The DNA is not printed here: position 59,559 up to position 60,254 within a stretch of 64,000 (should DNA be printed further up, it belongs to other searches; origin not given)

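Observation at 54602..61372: Complete cyanophycin storage/mobilisation locus in a non-cyanobacterial high-GC genome, with two non-standard components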

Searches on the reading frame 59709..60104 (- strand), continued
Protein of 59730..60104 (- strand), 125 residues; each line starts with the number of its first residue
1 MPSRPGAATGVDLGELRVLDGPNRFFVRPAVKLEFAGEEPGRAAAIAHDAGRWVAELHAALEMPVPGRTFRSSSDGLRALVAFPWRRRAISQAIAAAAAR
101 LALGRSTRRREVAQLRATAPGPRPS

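Call 50: fold_search(model_id=the predicted structure, library=pdb)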
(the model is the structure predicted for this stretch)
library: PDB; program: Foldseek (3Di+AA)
matches with E <= 10: 918; with E <= 0.001: 9
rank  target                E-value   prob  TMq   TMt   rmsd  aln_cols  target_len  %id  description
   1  7lgq_A                1.5e-04  1.00  0.63  0.11   4.5       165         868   15  Cyanophycin synthetase 1 from Synechocystis sp. UTEX2470 with ATP and 8x(Asp-Arg)-Asn (released 2021-08-18)
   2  7wac_A                1.6e-04  1.00  0.62  0.13   5.7       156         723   15  Trichodesmium erythraeum cyanophycin synthetase 1 (TeCphA1) (released 2022-09-07)
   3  7lg5_A                1.6e-04  1.00  0.57  0.11   4.9       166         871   16  Synechocystis sp. UTEX2470 Cyanophycin synthetase 1 with ATP (released 2021-08-18)
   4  7lgj_A                2.0e-04  1.00  0.58  0.11   4.8       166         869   16  Cyanophycin synthetase 1 from Synechocystis sp. UTEX2470 with ADPCP and 8x(Asp-Arg)-NH2 (released 2021-08-18)
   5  8fxi_C                3.4e-04  1.00  0.58  0.15   6.8       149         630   15  Cryo-EM structure of Stanieria sp. CphA2 in complex with ADPCP and 4x(beta-Asp-Arg) (released 2023-06-14)
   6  7lgn_A                5.3e-04  1.00  0.58  0.13   5.3       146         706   13  Cyanophycin synthetase 1 from T. morbirosei (released 2021-08-18)
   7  8fxi_B                6.0e-04  1.00  0.58  0.15   4.7       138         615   14  Cryo-EM structure of Stanieria sp. CphA2 in complex with ADPCP and 4x(beta-Asp-Arg) (released 2023-06-14)
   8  7wae_A                7.2e-04  1.00  0.64  0.11   4.0       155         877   15  Trichodesmium erythraeum cyanophycin synthetase 1 (TeCphA1) with ATPgammaS, 4x(beta-Asp-Arg), and aspartate (released 2022-09-07)
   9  8fxh_A                8.2e-04  1.00  0.60  0.15   4.7       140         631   15  Cryo-EM structure of Stanieria sp. CphA2 (released 2023-06-14)
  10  7wae_C                1.5e-03  1.00  0.63  0.13   4.1       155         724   15  Trichodesmium erythraeum cyanophycin synthetase 1 (TeCphA1) with ATPgammaS, 4x(beta-Asp-Arg), and aspartate (released 2022-09-07)
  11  7txv_A                1.6e-03  1.00  0.57  0.11   5.3       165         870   14  Cyanophycin synthetase 1 from Synechocystis sp. UTEX2470 E82Q with ATP and 16x(Asp-Arg) (released 2022-06-01)
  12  8fxi_A                2.1e-03  1.00  0.53  0.14   5.7       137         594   14  Cryo-EM structure of Stanieria sp. CphA2 in complex with ADPCP and 4x(beta-Asp-Arg) (released 2023-06-14)
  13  7ta5                  1.3e-02  0.96  0.44  0.13   6.9       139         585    9  Crystal structure of cyanophycin synthetase 2 from Gloeothece citriformis (released 2022-03-02)
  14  7lgn_B                2.1e-02  1.00  0.58  0.11   4.8       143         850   12  Cyanophycin synthetase 1 from T. morbirosei (released 2021-08-18)
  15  5e68_A                5.8e-02  0.33  0.27  0.23   8.4       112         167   11  High resolution crystal structure of LuxS - Quorum sensor molecular complex from Salmonella typhi at 1.58 Angstroms (released 2016-10-12)
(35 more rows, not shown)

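Call 57: find_related_loci(query=A3, collection=metagenome_contigs, flank=8000)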
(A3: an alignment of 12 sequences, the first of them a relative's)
Query A3 (545 aa) in metagenome_contigs; peptide patterns used: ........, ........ (x = any residue, [..] = any of these).
600 stretches matched a pattern (row limit reached: there are more); 433 encode a relative of the query (tblastn E <= 1e-3); the best 80 are kept; 80 distinct loci.
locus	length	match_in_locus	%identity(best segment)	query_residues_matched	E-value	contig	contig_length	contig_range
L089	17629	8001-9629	40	3-544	3e-104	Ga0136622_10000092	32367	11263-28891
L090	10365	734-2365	38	1-541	5e-95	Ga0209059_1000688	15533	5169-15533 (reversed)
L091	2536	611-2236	38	2-541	2e-91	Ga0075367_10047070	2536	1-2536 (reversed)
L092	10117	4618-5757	40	151-533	3e-76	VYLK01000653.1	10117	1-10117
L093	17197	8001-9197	37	151-541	4e-75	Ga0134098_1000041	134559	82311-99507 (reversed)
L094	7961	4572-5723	39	152-538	4e-74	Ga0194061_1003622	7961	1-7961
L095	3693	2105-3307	39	144-543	4e-73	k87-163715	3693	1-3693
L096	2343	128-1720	37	2-532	3e-73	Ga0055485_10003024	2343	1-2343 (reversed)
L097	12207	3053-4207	38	152-539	3e-70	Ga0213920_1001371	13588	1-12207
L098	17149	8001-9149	36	141-533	6e-70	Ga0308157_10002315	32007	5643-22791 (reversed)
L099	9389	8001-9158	38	152-539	1e-69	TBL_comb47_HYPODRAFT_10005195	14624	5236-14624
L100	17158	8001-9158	40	151-539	1e-69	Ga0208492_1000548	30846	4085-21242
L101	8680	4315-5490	40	140-522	2e-69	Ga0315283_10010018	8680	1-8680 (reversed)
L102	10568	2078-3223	38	155-539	6e-69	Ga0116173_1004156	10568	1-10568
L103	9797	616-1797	37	144-539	5e-69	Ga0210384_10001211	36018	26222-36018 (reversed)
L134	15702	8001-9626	41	3-544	3e-97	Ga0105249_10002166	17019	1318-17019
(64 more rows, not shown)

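Call 62: search_protein_families(library=pfam, proteins=[L134:75-767:-, L134:854-3508:-, L134:3457-4461:+, L134:4379-5449:+, L134:5481-6749:-, L134:6649-7869:-, L134:9717-10106:+, L134:12857-13807:-, L134:13856-14536:+, L134:14533-15702:+], max_evalue=0.001)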
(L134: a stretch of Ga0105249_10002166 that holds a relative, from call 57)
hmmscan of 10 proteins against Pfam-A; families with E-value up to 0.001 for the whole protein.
L134:75-767:- (230 aa): 2 families
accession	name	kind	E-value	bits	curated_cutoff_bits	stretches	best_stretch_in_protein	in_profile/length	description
PF00072.30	Response_reg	-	5.6e-31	107.4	30.2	1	5-113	1-110/111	Response regulator receiver domain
PF00486.34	Trans_reg_C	-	2.2e-28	98.6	26.2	1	148-222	2-77/77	Transcriptional regulatory protein, C terminal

L134:854-3508:- (884 aa): 4 families
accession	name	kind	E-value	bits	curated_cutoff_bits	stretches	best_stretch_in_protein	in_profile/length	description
PF21686.3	LigD_Prim-Pol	-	1.6e-82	277.3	27.4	1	49-298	1-249/254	LigD, primase-polymerase domain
PF01068.26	DNA_ligase_A_M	-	3.7e-35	121.9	26.2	1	578-755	17-204/204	ATP dependent DNA ligase domain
PF13298.12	LigD_N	-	1.7e-31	109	31.1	1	440-541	1-107/107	DNA Ligase D 3'-phosphoesterase domain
PF04679.21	DNA_ligase_A_C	-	1.3e-28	99.7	27.5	1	775-869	2-94/94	ATP dependent DNA ligase C terminal region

L134:3457-4461:+ (334 aa): 1 family
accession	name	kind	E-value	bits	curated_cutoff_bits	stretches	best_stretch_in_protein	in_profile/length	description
PF02735.22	Ku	-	1.3e-54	185.4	25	1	69-248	1-189/190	Ku70/Ku80 beta-barrel domain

L134:4379-5449:+ (356 aa): 1 family
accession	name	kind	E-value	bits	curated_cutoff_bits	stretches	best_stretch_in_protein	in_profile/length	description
PF00990.26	GGDEF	-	2.4e-29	102.6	23.8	1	210-348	1-152/161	Diguanylate cyclase, GGDEF domain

L134:5481-6749:- (422 aa): 1 family
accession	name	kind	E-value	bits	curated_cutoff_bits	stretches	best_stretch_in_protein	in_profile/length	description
PF03706.18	LPG_synthase_TM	-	5.1e-27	95.6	33.4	1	68-370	5-302/302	Lysylphosphatidylglycerol synthase TM region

L134:6649-7869:- (406 aa): 2 families
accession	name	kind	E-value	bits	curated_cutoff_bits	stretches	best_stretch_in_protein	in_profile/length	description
PF01546.33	Peptidase_M20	-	2.4e-24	86.8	24.6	1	98-397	1-205/206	Peptidase family M20/M25/M40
PF07687.19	M20_dimer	-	6.5e-21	74.7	21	1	202-301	2-104/107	Peptidase dimerisation domain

L134:9717-10106:+ (129 aa): 1 family
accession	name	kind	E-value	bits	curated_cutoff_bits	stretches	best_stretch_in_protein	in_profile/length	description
PF01243.27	PNPOx_N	-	5.6e-14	53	28.1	1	3-123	2-115/120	Pyridoxamine 5'-phosphate oxidase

L134:12857-13807:- (316 aa): 1 family
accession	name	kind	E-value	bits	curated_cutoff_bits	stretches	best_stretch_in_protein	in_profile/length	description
PF03575.23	Peptidase_S51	-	1.9e-23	83.6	23.9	1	18-220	1-203/206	Peptidase family S51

L134:13856-14536:+ (226 aa): 3 families
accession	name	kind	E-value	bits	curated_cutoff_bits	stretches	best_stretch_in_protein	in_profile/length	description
PF00072.30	Response_reg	-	2.9e-30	105.1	30.2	1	3-115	1-111/111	Response regulator receiver domain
PF00486.34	Trans_reg_C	-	6.3e-27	93.9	26.2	1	147-222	1-77/77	Transcriptional regulatory protein, C terminal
PF23198.2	PDE8A_N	-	0.00068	20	29.6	1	4-84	14-95/147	PDE8A-like, N-terminal domain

L134:14533-15702:+ (390 aa): 4 families
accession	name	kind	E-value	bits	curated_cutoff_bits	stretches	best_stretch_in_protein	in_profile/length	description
PF02518.31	HATPase_c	-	3e-30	105.3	26.4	1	277-388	1-110/111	Histidine kinase-, DNA gyrase B-, and HSP90-like ATPase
PF00512.31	HisKA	-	2.1e-17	63.4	26.9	1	167-233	1-65/66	His Kinase A (phospho-acceptor) domain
PF00672.30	HAMP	-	1.2e-12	48.3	25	1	111-162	2-52/53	HAMP domain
PF13581.12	HATPase_c_2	-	2.1e-05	25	27.4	1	278-364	28-111/127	Histidine kinase-like ATPase domain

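Call 63: search_protein_families(library=pfam, proteins=[L089:4273-5286:+, L089:6328-7038:+, L089:7055-7825:+, L089:12487-13509:-, L089:13521-14039:+, L089:14220-15452:-, L090:3-632:-, L090:5204-6187:-, L090:6366-7559:+, L090:7540-8211:+], max_evalue=0.001)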
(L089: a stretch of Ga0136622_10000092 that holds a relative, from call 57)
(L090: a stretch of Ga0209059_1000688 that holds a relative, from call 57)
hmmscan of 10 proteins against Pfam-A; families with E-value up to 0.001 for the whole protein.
L089:4273-5286:+ (337 aa): 2 families
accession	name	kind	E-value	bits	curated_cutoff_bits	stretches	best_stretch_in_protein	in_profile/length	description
PF06463.18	Mob_synth_C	-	2.1e-37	128.3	37.4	1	192-319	1-127/128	Molybdenum Cofactor Synthesis C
PF04055.27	Radical_SAM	-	1.3e-35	123.5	29.5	1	24-187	1-166/166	Radical SAM superfamily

L089:6328-7038:+ (236 aa): 5 families
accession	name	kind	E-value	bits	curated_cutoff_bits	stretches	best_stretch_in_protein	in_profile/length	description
PF13561.12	adh_short_C2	-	1.6e-59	201.8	27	1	13-232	5-235/236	Enoyl-(Acyl carrier protein) reductase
PF00106.31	adh_short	-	2.9e-52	177.4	26.6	1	6-186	2-193/195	short chain dehydrogenase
PF08659.16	KR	-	4.3e-21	76.1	22.6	1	7-158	3-165/180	KR domain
PF01370.27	Epimerase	-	7e-08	32.6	20.9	1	7-161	1-161/240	NAD dependent epimerase/dehydratase family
PF23441.1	SDR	-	1e-05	25.5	27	0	140-231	161-254/258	SDR-like rossmann domain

L089:7055-7825:+ (256 aa): 2 families
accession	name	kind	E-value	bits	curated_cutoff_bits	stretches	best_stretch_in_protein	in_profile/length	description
PF13561.12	adh_short_C2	-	2.4e-73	247.1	27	1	13-252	1-236/236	Enoyl-(Acyl carrier protein) reductase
PF00106.31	adh_short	-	6.4e-19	68.6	26.6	1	9-198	3-189/195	short chain dehydrogenase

L089:12487-13509:- (340 aa): 1 family
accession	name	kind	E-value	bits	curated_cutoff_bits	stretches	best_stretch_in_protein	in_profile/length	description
PF03575.23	Peptidase_S51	-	1.1e-23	84.4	23.9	1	29-231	1-203/206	Peptidase family S51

L089:13521-14039:+ (172 aa): 1 family
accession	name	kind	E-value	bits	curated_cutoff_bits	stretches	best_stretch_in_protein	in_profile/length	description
PF00300.27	His_Phos_1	-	0.00015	22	21.7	1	7-72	1-68/194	Histidine phosphatase superfamily (branch 1)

L089:14220-15452:- (410 aa): 6 families
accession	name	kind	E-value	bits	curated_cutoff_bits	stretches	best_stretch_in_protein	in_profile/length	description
PF12710.13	HAD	-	4.9e-27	96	27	1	184-351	1-188/189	haloacid dehalogenase-like hydrolase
PF00702.32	Hydrolase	-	1.7e-23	84.5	26.4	1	181-355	1-191/191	haloacid dehalogenase-like hydrolase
PF13740.12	ACT_6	-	4.2e-20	71.9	23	1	13-85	2-75/76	ACT domain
PF21086.3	ACT_PSP_2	-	1.3e-18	67.3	24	1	101-172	4-77/77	ACT domain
PF08282.18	Hydrolase_3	-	1.4e-11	45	20.9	1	319-383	187-252/255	haloacid dehalogenase-like hydrolase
PF01842.31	ACT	-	8.2e-08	32.3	27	1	18-51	5-38/66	ACT domain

L090:3-632:- (210 aa): 3 families
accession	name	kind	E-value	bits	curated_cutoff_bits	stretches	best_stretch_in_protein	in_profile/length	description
PF00072.30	Response_reg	-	5.9e-10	39.7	30.2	1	28-127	2-100/111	Response regulator receiver domain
PF00989.32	PAS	-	1e-06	29.2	22.6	1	162-209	2-49/113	PAS fold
PF13188.13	PAS_8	-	0.00032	20.9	21.8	1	161-200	1-40/65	PAS domain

L090:5204-6187:- (327 aa): 1 family
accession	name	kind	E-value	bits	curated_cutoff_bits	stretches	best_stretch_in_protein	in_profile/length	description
PF03575.23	Peptidase_S51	-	7.3e-20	72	23.9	1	24-223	3-202/206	Peptidase family S51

L090:6366-7559:+ (397 aa): 3 families
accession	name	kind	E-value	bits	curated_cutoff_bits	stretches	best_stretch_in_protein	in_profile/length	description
PF02518.31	HATPase_c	-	6.6e-27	94.6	26.4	1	285-393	2-110/111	Histidine kinase-, DNA gyrase B-, and HSP90-like ATPase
PF00512.31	HisKA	-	6.1e-05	23.4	26.9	1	170-237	1-65/66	His Kinase A (phospho-acceptor) domain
PF08448.16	PAS_4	-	0.00026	21.7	23.1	1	32-138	1-103/110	PAS fold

L090:7540-8211:+ (223 aa): 1 family
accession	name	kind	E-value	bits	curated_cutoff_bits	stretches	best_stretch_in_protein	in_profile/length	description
PF03167.25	UDG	-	5.7e-37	127.4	24.3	1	55-215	1-141/141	Uracil DNA glycosylase superfamily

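Call 71: list_cluster_members(proteins=[L134:7965-9677:+, L090:710-2422:+, P0166, P0162, P0272, P0213, P0001, L134:10072-12882:-, L089:9695-12490:-])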
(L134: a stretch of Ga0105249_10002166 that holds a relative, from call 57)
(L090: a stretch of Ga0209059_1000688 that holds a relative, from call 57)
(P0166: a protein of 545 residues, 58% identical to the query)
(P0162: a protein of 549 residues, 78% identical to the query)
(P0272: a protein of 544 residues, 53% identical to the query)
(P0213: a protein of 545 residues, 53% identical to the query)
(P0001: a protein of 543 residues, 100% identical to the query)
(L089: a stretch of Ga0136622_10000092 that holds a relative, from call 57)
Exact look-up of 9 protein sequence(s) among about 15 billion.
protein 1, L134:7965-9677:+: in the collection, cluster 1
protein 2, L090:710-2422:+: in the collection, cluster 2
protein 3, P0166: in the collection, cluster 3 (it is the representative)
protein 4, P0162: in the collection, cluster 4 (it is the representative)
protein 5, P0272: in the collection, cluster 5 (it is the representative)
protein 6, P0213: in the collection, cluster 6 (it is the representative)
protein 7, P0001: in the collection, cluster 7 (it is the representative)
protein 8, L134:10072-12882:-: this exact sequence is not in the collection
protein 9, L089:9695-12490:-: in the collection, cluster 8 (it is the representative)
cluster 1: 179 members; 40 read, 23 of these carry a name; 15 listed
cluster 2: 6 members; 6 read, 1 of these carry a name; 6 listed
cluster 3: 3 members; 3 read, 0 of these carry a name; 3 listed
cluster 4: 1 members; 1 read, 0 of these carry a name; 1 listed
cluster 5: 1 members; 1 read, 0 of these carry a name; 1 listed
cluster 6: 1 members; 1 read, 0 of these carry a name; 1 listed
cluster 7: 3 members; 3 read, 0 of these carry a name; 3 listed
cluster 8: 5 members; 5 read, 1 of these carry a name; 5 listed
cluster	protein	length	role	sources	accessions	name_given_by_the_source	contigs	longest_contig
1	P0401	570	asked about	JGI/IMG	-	-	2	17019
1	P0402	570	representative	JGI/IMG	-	cyanophycin synthetase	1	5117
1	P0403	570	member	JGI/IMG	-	cyanophycin synthetase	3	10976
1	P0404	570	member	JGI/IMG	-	cyanophycin synthetase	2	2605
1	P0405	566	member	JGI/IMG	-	cyanophycin synthetase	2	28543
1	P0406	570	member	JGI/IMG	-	cyanophycin synthetase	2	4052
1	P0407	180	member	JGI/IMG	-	cyanophycin synthetase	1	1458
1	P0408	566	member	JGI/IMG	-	cyanophycin synthetase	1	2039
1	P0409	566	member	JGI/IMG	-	cyanophycin synthetase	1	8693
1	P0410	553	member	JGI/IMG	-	cyanophycin synthetase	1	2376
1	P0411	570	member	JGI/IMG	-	cyanophycin synthetase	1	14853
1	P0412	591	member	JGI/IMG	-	cyanophycin synthetase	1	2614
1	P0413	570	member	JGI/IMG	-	cyanophycin synthetase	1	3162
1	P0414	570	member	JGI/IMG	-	cyanophycin synthetase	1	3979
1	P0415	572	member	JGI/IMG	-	cyanophycin synthetase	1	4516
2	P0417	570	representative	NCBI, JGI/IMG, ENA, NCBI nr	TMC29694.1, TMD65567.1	MAG: Mur ligase [Chloroflexi bacterium] | MAG: Mur ligase [Chloroflexota bacterium]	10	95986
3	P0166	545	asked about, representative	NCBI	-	-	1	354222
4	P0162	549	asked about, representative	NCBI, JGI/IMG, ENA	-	-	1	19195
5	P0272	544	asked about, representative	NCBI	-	-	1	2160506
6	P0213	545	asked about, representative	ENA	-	-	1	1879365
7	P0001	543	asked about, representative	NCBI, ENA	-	-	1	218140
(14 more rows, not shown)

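Call 72: find_encoding_contigs(protein=P0405, flank=8000, max_places=2)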
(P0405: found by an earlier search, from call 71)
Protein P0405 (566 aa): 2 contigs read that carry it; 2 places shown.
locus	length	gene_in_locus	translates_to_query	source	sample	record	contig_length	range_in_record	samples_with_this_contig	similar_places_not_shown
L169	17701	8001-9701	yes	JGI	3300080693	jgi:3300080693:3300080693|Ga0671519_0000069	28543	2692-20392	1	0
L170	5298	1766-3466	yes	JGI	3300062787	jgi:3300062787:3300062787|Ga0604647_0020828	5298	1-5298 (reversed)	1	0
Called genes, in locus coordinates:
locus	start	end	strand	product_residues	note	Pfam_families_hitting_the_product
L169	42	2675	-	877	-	PF21686:LigD_Prim-Pol, PF13298:LigD_N, PF01068:DNA_ligase_A_M, PF04679:DNA_ligase_A_C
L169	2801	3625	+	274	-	PF02735:Ku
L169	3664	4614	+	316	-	PF00990:GGDEF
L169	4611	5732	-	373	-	PF03706:LPG_synthase_TM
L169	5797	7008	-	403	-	PF01546:Peptidase_M20, PF07687:M20_dimer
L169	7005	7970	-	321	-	PF00056:Ldh_1_N, PF02866:Ldh_1_C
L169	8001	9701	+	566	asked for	PF08245:Mur_ligase_M, PF02875:Mur_ligase_C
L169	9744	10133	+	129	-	PF01243:PNPOx_N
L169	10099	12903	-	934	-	PF18921:Cyanophycin_syn, PF02222:ATP-grasp (weak), PF02786:CPSase_L_D2, PF08443:RimK (weak), PF13549:ATP-grasp_5 (weak), PF08245:Mur_ligase_M, PF02875:Mur_ligase_C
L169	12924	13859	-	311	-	PF03575:Peptidase_S51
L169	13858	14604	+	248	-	PF00072:Response_reg, PF00486:Trans_reg_C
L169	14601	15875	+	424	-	PF00672:HAMP, PF00512:HisKA, PF02518:HATPase_c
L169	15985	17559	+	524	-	PF00089:Trypsin, PF13365:Trypsin_2, PF00595:PDZ, PF13180:PDZ_2, PF17820:PDZ_6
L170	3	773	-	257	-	?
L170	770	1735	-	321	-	PF00056:Ldh_1_N, PF02866:Ldh_1_C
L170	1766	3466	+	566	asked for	PF08245:Mur_ligase_M, PF02875:Mur_ligase_C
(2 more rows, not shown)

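Call 73: find_encoding_contigs(protein=P0417, flank=8000, max_places=3)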
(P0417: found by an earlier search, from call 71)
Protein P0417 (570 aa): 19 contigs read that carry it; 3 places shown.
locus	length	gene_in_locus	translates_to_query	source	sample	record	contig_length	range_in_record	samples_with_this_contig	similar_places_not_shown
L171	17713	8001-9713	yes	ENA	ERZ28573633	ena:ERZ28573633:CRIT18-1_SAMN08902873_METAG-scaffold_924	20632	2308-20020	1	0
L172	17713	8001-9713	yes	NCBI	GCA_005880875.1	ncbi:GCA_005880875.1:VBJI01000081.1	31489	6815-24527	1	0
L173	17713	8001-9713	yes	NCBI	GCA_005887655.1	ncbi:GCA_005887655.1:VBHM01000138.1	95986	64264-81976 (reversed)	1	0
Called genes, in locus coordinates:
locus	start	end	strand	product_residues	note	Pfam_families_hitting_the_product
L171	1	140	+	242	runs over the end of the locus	PF06197:DUF998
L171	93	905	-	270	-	PF00561:Abhydrolase_1, PF00975:Thioesterase (weak), PF12146:Hydrolase_4, PF12697:Abhydrolase_6, PF03096:Ndr, PF00756:Esterase (faint)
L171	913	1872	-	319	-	PF00296:Bac_luciferase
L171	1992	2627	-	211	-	-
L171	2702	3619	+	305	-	PF02574:S-methyl_trans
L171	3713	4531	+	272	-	PF18899:DUF5655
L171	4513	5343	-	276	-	-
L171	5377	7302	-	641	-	PF13426:PAS_9 (weak), PF00989:PAS (weak), PF08448:PAS_4 (weak), PF13426:PAS_9 (weak), PF08447:PAS_3 (weak), PF00990:GGDEF, PF00563:EAL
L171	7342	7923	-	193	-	PF00072:Response_reg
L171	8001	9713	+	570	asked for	PF08245:Mur_ligase_M, PF02875:Mur_ligase_C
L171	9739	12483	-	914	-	PF18921:Cyanophycin_syn, PF02222:ATP-grasp (weak), PF02655:ATP-grasp_3 (faint), PF02786:CPSase_L_D2 (weak), PF08443:RimK, PF13549:ATP-grasp_5, PF08245:Mur_ligase_M, PF02875:Mur_ligase_C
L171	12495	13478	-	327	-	PF03575:Peptidase_S51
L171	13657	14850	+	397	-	PF02518:HATPase_c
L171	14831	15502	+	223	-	PF03167:UDG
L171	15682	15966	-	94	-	-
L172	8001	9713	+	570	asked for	PF08245:Mur_ligase_M, PF02875:Mur_ligase_C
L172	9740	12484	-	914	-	PF18921:Cyanophycin_syn, PF02222:ATP-grasp (weak), PF02655:ATP-grasp_3 (faint), PF02786:CPSase_L_D2 (weak), PF08443:RimK, PF13549:ATP-grasp_5, PF08245:Mur_ligase_M, PF02875:Mur_ligase_C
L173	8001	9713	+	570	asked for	PF08245:Mur_ligase_M, PF02875:Mur_ligase_C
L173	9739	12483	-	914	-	PF18921:Cyanophycin_syn, PF02222:ATP-grasp (weak), PF02655:ATP-grasp_3 (faint), PF02786:CPSase_L_D2 (weak), PF08443:RimK, PF13549:ATP-grasp_5, PF08245:Mur_ligase_M, PF02875:Mur_ligase_C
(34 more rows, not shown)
